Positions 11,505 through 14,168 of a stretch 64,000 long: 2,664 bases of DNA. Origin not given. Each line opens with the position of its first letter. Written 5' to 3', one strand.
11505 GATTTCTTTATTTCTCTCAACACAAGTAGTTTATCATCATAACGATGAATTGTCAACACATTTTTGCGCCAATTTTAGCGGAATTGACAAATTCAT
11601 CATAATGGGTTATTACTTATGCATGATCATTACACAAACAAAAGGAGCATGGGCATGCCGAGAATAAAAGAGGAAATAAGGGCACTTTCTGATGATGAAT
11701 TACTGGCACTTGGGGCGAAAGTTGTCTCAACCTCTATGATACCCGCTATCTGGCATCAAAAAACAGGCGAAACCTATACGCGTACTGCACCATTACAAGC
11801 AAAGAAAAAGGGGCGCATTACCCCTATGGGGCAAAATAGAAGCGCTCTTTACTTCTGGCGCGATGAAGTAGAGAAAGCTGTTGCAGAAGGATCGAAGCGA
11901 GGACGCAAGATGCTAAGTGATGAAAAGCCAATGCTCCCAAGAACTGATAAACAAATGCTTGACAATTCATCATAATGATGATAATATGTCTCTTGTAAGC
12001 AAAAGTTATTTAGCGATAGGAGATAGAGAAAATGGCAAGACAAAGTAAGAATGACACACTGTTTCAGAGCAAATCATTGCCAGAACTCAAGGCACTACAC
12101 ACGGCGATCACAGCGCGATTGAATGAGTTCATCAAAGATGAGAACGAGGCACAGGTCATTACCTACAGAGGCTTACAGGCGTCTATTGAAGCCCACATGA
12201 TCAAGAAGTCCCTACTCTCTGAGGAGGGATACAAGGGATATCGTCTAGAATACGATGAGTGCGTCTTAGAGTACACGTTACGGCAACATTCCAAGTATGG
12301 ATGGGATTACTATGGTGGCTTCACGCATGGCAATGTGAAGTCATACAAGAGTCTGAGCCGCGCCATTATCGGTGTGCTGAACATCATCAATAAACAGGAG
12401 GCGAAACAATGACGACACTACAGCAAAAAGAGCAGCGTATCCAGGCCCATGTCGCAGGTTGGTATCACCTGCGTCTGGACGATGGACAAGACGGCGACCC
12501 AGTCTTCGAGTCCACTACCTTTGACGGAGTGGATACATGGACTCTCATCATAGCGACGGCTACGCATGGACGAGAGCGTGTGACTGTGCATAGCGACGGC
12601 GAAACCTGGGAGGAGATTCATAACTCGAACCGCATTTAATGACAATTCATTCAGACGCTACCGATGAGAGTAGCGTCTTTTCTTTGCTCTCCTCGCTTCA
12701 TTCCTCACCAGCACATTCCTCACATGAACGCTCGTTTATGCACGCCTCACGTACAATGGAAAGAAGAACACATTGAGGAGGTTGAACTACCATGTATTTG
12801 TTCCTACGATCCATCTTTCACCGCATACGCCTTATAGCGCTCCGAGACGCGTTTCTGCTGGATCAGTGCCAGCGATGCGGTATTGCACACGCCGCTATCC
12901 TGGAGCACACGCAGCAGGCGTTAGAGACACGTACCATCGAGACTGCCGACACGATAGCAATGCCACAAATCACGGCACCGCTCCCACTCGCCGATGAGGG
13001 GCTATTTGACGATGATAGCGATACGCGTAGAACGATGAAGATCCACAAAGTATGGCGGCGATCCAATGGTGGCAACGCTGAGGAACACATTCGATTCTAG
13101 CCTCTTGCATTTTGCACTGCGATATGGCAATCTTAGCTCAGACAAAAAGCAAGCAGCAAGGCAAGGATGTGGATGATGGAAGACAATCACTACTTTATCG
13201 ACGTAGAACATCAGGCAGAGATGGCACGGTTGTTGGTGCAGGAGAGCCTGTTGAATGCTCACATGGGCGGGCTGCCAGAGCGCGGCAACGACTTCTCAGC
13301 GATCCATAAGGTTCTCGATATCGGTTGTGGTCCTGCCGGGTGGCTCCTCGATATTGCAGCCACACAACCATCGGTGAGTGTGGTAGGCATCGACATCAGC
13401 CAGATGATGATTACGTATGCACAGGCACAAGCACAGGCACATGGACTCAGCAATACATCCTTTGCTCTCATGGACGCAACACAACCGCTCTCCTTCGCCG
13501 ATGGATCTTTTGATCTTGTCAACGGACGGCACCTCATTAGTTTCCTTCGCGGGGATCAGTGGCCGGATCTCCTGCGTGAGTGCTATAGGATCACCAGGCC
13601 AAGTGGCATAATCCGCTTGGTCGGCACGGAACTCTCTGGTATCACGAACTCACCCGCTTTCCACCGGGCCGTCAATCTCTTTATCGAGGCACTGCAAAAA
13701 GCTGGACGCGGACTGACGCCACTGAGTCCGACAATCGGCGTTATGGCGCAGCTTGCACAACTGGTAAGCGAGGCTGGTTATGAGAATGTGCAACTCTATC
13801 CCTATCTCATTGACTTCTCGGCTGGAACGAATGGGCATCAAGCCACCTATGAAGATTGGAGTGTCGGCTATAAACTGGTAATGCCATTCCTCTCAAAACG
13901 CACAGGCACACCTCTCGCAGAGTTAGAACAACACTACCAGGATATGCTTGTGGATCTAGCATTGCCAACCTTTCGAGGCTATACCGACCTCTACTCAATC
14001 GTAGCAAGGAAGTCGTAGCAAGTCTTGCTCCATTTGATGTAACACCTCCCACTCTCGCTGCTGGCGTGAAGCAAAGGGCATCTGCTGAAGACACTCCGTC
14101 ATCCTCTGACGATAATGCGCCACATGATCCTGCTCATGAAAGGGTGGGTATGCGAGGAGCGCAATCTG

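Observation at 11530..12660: Palindromic operator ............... embedded in the spacer of three divergent promoters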

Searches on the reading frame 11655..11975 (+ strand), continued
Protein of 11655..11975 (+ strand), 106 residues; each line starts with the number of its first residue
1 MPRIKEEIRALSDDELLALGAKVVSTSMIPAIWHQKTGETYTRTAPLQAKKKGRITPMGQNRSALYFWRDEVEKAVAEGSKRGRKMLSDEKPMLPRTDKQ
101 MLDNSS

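Call 80: fold_search(model_id=the predicted structure, library=pdb)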
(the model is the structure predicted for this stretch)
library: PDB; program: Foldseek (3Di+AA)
matches with E <= 10: 302; with E <= 0.001: 0
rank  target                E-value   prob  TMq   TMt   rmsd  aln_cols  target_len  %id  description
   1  7pzy_a                3.0e-01  0.15  0.25  0.33  14.4        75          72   20  Structure of the vacant Candida albicans 80S ribosome (released 2022-05-18)
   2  3elk_B                3.6e-01  0.25  0.29  0.30   7.8        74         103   18  Crystal structure of putative transcriptional regulator TA0346 from Thermoplasma acidophilum (released 2008-09-30)
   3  6qua_D                5.0e-01  0.28  0.32  0.30   9.6        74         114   19  The complex structure of hsRosR-SG (vng0258/RosR-SG) (released 2019-07-10)
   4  6qfd_A                5.0e-01  0.28  0.31  0.30  10.6        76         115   20  The complex structure of hsRosR-S4 (vng0258/RosR-S4) (released 2019-07-10)
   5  2mh2_MODEL_1_A        5.3e-01  0.28  0.30  0.43   5.3        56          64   16  Structural insights into the DNA recognition and protein interaction domains reveal fundamental homologous DNA (released 2014-04-16)
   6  7cb8_A                5.3e-01  0.14  0.25  0.09  10.4        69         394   17  Structure of a FIC-domain protein from Mycobacterium marinum in complex with CDP (released 2021-08-18)
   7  9kkf_SZ               5.3e-01  0.13  0.26  0.34  14.9        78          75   15  Structure of the human 40S ribosome complexed with HCV IRES and eIF3 (released 2025-12-03)
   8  8yb6_F                5.6e-01  0.23  0.32  0.12   6.9        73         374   22  Type I-EHNH Cascade complex (released 2024-07-31)
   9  6qfd_C                6.4e-01  0.25  0.32  0.31   9.6        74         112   18  The complex structure of hsRosR-S4 (vng0258/RosR-S4) (released 2019-07-10)
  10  8yl6_C                7.3e-01  0.11  0.26  0.10   7.4        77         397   14  EDS1-SAG101-NRG1A L134E heterotrimer (released 2025-01-29)
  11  3elk_A                7.8e-01  0.16  0.29  0.30   8.0        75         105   17  Crystal structure of putative transcriptional regulator TA0346 from Thermoplasma acidophilum (released 2008-09-30)
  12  7q91_B                9.5e-01  0.30  0.36  0.16   6.0        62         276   14  Crystal Structure of Agrobacterium tumefaciens NADQ, native form. (released 2022-11-09)
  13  7oyc_Z2               9.5e-01  0.12  0.25  0.35  12.5        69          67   22  Cryo-EM structure of the Xenopus egg 80S ribosome (released 2022-07-20)
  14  7q92_D                1.0e+00  0.28  0.35  0.15   6.2        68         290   15  Crystal Structure of Agrobacterium tumefaciens NADQ, ATP complex. (released 2022-11-09)
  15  6qh0_D                1.0e+00  0.20  0.32  0.30   9.6        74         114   19  The complex structure of hsRosR-S5 (VNG0258H/RosR-S5) (released 2019-07-10)
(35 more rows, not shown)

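Call 82: search_protein_families(library=pfam, proteins=[P0022, P0023, P0024, P0025, P0026, P0027, P0028, P0029, P0030, P0031], max_evalue=1)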
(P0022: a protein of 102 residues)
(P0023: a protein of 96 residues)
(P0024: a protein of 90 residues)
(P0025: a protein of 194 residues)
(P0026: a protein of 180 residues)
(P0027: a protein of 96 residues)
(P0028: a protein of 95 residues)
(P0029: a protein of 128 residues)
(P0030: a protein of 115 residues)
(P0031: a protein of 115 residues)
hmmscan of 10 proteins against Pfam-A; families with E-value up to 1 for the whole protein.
P0022 (102 aa): 0 families

P0023 (96 aa): 0 families

P0024 (90 aa): 0 families

P0025 (194 aa): 0 families

P0026 (180 aa): 1 family
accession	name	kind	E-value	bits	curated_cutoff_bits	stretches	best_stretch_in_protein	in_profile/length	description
PF12728.13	HTH_17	-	0.074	13.8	27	1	139-172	13-45/51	Helix-turn-helix domain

P0027 (96 aa): 0 families

P0028 (95 aa): 1 family
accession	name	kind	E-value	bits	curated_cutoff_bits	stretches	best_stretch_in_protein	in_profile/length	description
PF19645.4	DUF6148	-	0.13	12.8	27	1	8-51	25-68/74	Family of unknown function (DUF6148)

P0029 (128 aa): 0 families

P0030 (115 aa): 0 families

P0031 (115 aa): 1 family
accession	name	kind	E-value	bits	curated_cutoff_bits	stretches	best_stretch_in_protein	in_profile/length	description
PF12728.13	HTH_17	-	0.0054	17.4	27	1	48-82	11-44/51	Helix-turn-helix domain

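Call 83: search_solved_structures(query=A5, max_evalue=10, show_alignments=3)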
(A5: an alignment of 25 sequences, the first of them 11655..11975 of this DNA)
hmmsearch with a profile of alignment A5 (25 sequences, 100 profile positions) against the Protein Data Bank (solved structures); distinct sequences matched with E-value up to 10: 2.
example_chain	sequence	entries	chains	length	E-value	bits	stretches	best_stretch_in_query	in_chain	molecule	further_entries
4v6w_CY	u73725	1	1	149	0.56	13.4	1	42-69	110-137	60S ribosomal protein L26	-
26di_A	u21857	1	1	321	1.2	12.4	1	26-51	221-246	NAD(P)H dependent protein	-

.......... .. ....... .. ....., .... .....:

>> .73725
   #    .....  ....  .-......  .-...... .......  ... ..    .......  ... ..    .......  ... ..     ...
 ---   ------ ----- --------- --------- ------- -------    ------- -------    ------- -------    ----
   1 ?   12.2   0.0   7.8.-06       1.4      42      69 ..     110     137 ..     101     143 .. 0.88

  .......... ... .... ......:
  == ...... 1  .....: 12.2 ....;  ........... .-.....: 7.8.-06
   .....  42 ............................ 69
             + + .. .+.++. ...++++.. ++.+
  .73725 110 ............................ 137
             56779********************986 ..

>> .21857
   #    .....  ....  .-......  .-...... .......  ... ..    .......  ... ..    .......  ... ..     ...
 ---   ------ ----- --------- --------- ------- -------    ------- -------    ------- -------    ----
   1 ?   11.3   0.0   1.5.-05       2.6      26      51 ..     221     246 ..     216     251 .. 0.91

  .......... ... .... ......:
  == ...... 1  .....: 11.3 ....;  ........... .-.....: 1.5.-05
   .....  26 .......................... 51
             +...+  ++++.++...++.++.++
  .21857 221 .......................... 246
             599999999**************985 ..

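Call 87: search_protein_families(library=ncbifam, proteins=[window:11655-11975:+, P0031, P0013], max_evalue=1)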
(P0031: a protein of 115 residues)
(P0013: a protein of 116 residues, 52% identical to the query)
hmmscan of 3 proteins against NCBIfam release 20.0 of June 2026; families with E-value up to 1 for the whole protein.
window:11655-11975:+ (106 aa): 0 families

P0031 (115 aa): 0 families

P0013 (116 aa): 0 families

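Call 99: find_encoding_contigs(protein=P0010, flank=3500, max_places=2)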
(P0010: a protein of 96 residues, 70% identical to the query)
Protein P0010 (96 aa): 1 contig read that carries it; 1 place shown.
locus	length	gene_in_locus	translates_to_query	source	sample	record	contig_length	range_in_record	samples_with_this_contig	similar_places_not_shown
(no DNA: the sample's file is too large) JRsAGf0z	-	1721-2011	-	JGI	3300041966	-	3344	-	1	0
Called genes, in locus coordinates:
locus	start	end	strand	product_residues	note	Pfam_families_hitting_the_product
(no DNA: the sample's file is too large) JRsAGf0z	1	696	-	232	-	?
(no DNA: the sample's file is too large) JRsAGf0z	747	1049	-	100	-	-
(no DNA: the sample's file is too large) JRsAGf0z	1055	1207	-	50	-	-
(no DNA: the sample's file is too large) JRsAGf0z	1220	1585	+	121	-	-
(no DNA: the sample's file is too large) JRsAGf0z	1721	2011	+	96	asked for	-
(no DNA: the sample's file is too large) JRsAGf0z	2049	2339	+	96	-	-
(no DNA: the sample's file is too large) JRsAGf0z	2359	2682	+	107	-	-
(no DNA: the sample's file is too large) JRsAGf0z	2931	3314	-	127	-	-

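Call 103: fold_search(model_id=the predicted structure, library=viral)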
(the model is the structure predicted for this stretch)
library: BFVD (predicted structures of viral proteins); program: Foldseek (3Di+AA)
matches with E <= 10: 461; with E <= 0.001: 0
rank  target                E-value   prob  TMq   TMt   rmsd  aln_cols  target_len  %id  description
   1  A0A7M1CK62            4.2e-03  1.00  0.44  0.51   6.4        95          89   18  MerR-like helix-turn-helix DNA binding domain protein [Arthrobacter phage Yavru]
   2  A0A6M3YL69            1.0e-02  0.98  0.39  0.41  10.1        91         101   16  (no name in the UniProt tables at hand)
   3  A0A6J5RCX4            1.3e-02  1.00  0.46  0.37   5.0        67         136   18  Uncharacterized protein [uncultured Caudovirales phage]
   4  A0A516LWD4            1.8e-02  0.99  0.47  0.54   5.0        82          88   16  (no name in the UniProt tables at hand)
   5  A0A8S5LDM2            2.7e-02  1.00  0.42  0.67   2.5        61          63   20  Helix-turn-helix domain protein [Siphoviridae sp. ctRlz6]
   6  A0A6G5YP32            2.9e-02  0.92  0.39  0.51  10.0        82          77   15  (no name in the UniProt tables at hand)
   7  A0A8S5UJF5            3.3e-02  0.99  0.47  0.57  10.8        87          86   15  Helix-turn-helix domain protein [Siphoviridae sp. ctvph17]
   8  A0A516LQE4            3.5e-02  0.97  0.39  0.55   4.3        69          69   17  (no name in the UniProt tables at hand)
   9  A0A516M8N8            4.2e-02  0.99  0.43  0.61   3.6        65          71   14  (no name in the UniProt tables at hand)
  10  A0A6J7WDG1            4.5e-02  0.97  0.38  0.39   5.4        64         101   11  Helix-turn-helix domain containing protein [uncultured Caudovirales phage]
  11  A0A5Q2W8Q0            4.8e-02  1.00  0.45  0.67   8.3        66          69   15  MerR-like helix-turn-helix DNA binding domain protein [Arthrobacter phage Kuleana]
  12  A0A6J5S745            4.8e-02  0.96  0.43  0.40   8.4        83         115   16  SinI-like, DNA-binding domain [uncultured Caudovirales phage]
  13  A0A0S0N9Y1            4.8e-02  0.95  0.40  0.50  12.3        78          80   17  Uncharacterized protein [Pseudomonas phage PaMx25]
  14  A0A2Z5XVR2            5.2e-02  0.99  0.43  0.34   4.6        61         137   16  Putative helix-turn-helix DNA binding protein [Mycobacterium phage HC]
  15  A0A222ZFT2            5.5e-02  0.93  0.40  0.40  12.4        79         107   14  MerR-like helix-turn-helix DNA binding domain protein [Arthrobacter phage Abidatro]
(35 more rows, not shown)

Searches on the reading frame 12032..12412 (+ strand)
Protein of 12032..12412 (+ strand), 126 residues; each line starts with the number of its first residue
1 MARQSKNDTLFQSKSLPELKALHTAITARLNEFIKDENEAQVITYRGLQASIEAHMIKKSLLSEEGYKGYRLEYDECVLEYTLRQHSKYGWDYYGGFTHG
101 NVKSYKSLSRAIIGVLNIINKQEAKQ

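Call 9: search_protein_families(library=pfam, proteins=[window:12032-12412:+], max_evalue=0.01)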
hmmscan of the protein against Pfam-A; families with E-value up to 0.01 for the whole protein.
window:12032-12412:+ (126 aa): 0 families

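Call 10: search_protein_families(library=phrogs, proteins=[window:12032-12412:+], max_evalue=0.01)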
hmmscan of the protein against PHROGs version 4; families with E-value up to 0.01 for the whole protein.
window:12032-12412:+ (126 aa): 0 families

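Call 18: find_encoding_contigs(protein=window:12032-12412:+, flank=3000, max_places=10)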
Protein window:12032-12412:+ (126 aa): 7 contigs read that carry it; 4 places shown.
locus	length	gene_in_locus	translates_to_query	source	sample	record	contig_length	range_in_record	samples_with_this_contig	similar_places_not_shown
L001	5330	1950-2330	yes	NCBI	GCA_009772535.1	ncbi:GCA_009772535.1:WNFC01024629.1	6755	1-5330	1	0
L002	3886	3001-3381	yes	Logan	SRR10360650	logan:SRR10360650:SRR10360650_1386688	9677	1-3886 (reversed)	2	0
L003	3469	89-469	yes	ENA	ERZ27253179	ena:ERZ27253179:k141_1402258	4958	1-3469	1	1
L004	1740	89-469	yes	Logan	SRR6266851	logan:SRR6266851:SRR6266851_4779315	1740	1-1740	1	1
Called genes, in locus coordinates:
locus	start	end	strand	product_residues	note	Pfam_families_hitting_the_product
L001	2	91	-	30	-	?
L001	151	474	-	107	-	-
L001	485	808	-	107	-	-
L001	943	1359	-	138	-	-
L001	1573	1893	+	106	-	-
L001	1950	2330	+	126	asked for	-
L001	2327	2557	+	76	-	-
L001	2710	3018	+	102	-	-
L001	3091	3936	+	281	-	PF13489:Methyltransf_23, PF01209:Ubie_methyltran, PF02353:CMAS (faint), PF02390:Methyltransf_4, PF13847:Methyltransf_31, PF08241:Methyltransf_11, PF08242:Methyltransf_12, PF13649:Methyltransf_25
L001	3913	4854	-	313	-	-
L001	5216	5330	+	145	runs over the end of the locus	-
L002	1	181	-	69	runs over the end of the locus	-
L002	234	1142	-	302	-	PF13479:AAA_24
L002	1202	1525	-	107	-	-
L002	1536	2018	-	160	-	-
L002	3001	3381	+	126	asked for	-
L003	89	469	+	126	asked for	-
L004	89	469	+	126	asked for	-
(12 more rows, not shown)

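Call 24: find_related_loci(query=window:12032-12412:+, collection=viral_contigs, flank=4000)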
Query window:12032-12412:+ (126 aa) in viral_contigs; peptide patterns used: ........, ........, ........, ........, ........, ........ (x = any residue, [..] = any of these).
6 stretches matched a pattern, but none encodes a relative of the query by tblastn (E <= 1e-3).

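Call 87: search_protein_families(library=ncbifam, proteins=[window:12032-12412:+], max_evalue=1)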
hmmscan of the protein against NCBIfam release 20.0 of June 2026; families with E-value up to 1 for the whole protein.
window:12032-12412:+ (126 aa): 0 families

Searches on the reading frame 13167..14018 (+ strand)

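Call 11: search_protein_families(library=pfam, proteins=[window:13167-14018:+], max_evalue=0.01)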
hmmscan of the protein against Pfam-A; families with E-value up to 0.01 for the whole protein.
window:13167-14018:+ (283 aa): 14 families
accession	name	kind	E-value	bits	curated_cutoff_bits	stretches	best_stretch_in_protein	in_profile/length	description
PF13649.12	Methyltransf_25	-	1.7e-21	77.1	27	1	49-147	1-97/97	Methyltransferase domain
PF08241.18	Methyltransf_11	-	1.8e-18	67.4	21.2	1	50-149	1-93/95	Methyltransferase domain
PF13847.12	Methyltransf_31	-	4.9e-16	59.2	27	1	48-149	6-107/145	Methyltransferase domain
PF08242.18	Methyltransf_12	-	1e-13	52.2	30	1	50-149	1-98/98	Methyltransferase domain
PF01209.24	Ubie_methyltran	-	5.2e-12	46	20.1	1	47-174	49-171/233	ubiE/COQ5 methyltransferase family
PF02390.23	Methyltransf_4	-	1.4e-10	41.3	24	1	49-116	5-74/173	Putative methyltransferase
PF13489.12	Methyltransf_23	-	1.8e-09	38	27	1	41-153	24-118/164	Methyltransferase domain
PF05175.20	MTS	-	7.1e-06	26.2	23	1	47-118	33-102/170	Methyltransferase small domain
PF02353.26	CMAS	-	2e-05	24.5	27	1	47-151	64-164/273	Mycolic acid cyclopropane synthetase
PF01728.25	FtsJ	-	0.0005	20.5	24.1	1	43-106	19-82/181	FtsJ-like methyltransferase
PF24675.1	NpmA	-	0.0011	18.8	60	1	49-104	27-86/214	16S rRNA (adenine(1408)-N(1))-methyltransferase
PF03141.22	Methyltransf_29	-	0.0026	16.9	23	1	44-156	116-222/506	Putative S-adenosyl-L-methionine-dependent methyltransferase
PF06325.19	PrmA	-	0.0036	17.3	22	1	47-102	163-216/296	Ribosomal protein L11 methyltransferase (PrmA)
PF13679.12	Methyltransf_32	-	0.0039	17.6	27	1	43-106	23-91/143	Methyltransferase domain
